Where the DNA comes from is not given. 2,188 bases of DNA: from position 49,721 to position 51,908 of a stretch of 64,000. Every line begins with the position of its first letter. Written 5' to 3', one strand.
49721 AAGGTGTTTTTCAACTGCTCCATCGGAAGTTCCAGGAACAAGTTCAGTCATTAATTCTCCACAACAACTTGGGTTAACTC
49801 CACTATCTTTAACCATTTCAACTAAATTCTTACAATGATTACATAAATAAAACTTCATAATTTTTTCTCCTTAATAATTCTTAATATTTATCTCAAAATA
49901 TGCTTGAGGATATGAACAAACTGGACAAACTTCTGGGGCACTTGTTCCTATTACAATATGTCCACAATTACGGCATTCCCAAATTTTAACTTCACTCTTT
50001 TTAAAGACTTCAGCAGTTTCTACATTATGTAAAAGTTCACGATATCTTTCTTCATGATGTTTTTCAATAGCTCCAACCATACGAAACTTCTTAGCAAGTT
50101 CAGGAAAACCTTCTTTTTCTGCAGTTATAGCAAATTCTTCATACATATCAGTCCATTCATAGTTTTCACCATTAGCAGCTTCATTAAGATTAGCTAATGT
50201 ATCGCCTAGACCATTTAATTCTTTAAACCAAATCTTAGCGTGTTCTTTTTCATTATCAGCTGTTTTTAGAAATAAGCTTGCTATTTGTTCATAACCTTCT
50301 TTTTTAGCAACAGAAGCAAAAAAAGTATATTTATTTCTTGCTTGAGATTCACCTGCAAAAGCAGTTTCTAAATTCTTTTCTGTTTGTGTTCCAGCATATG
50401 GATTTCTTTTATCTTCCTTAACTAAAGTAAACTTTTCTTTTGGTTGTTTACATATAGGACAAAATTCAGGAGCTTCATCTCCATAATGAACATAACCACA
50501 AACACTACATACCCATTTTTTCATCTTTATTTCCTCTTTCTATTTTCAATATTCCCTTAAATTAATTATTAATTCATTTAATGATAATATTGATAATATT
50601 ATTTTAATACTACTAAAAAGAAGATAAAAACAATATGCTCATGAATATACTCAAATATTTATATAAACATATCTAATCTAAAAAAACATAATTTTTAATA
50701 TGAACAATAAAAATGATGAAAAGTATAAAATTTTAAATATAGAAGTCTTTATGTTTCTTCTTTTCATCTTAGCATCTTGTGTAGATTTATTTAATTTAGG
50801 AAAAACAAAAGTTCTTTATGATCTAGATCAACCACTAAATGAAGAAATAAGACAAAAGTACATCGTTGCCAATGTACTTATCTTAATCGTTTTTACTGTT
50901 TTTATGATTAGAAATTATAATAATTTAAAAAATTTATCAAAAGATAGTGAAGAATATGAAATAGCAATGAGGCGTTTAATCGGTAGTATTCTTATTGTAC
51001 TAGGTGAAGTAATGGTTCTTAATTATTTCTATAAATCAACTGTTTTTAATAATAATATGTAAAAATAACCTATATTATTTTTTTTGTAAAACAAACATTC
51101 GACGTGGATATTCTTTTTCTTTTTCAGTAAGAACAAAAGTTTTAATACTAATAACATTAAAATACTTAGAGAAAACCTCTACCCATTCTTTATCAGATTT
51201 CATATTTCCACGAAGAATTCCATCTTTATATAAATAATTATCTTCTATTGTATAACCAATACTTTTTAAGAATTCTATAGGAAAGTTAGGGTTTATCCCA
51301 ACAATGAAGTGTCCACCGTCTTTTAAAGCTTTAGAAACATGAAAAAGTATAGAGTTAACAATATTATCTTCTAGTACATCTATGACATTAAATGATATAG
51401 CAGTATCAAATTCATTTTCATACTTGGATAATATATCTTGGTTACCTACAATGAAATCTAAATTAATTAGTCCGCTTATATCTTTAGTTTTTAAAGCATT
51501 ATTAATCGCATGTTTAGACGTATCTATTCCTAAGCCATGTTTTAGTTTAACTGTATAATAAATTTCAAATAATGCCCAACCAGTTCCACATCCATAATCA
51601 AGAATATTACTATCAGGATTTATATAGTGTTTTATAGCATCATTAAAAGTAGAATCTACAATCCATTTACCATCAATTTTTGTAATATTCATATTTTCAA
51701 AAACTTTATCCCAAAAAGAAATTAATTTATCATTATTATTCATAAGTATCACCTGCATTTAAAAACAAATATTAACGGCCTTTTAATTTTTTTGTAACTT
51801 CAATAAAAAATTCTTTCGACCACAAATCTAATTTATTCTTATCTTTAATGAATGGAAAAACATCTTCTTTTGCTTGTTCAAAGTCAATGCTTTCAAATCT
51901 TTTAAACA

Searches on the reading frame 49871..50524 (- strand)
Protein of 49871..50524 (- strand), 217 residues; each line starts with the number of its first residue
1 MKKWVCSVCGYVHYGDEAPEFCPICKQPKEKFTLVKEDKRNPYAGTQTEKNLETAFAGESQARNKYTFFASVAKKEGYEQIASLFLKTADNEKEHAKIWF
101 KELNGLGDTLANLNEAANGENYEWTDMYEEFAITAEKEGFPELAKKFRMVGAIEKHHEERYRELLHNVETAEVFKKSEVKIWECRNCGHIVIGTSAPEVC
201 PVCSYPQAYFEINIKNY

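Call 78: search_protein_families(library=pfam, proteins=[window:49871-50524:-], max_evalue=0.00001)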
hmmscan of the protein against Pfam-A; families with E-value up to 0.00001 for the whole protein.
window:49871-50524:- (217 aa): 4 families
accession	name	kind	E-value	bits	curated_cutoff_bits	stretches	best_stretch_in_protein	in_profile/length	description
PF21349.2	RUBY_RBDX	-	8.2e-29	99.2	26.5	2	4-32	1-29/30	Rubrerythrin, rubredoxin-like domain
PF02915.23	Rubrerythrin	-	5.6e-26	92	22.8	1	50-165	1-137/137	Rubrerythrin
PF23458.2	DUF7130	-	8.9e-10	38.8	35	0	4-38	54-89/89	Domain of unknown function (DUF7130)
PF00210.30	Ferritin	-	1.8e-06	28.4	24.5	0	50-135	2-89/142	Ferritin-like domain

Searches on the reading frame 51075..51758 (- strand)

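Call 78: search_protein_families(library=pfam, proteins=[window:51075-51758:-], max_evalue=0.00001)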
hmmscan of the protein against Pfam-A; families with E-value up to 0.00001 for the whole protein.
window:51075-51758:- (227 aa): 5 families
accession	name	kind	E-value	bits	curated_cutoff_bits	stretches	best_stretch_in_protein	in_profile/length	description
PF13847.12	Methyltransf_31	-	5.3e-16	59.1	27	1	47-153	2-109/145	Methyltransferase domain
PF13649.12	Methyltransf_25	-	3.6e-12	47.3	27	1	52-149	1-97/97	Methyltransferase domain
PF13489.12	Methyltransf_23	-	2.8e-10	40.6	27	1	46-152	20-115/164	Methyltransferase domain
PF08242.18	Methyltransf_12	-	1.8e-09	38.7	30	1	53-151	1-98/98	Methyltransferase domain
PF08241.18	Methyltransf_11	-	1.5e-08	35.6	21.2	1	53-153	1-95/95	Methyltransferase domain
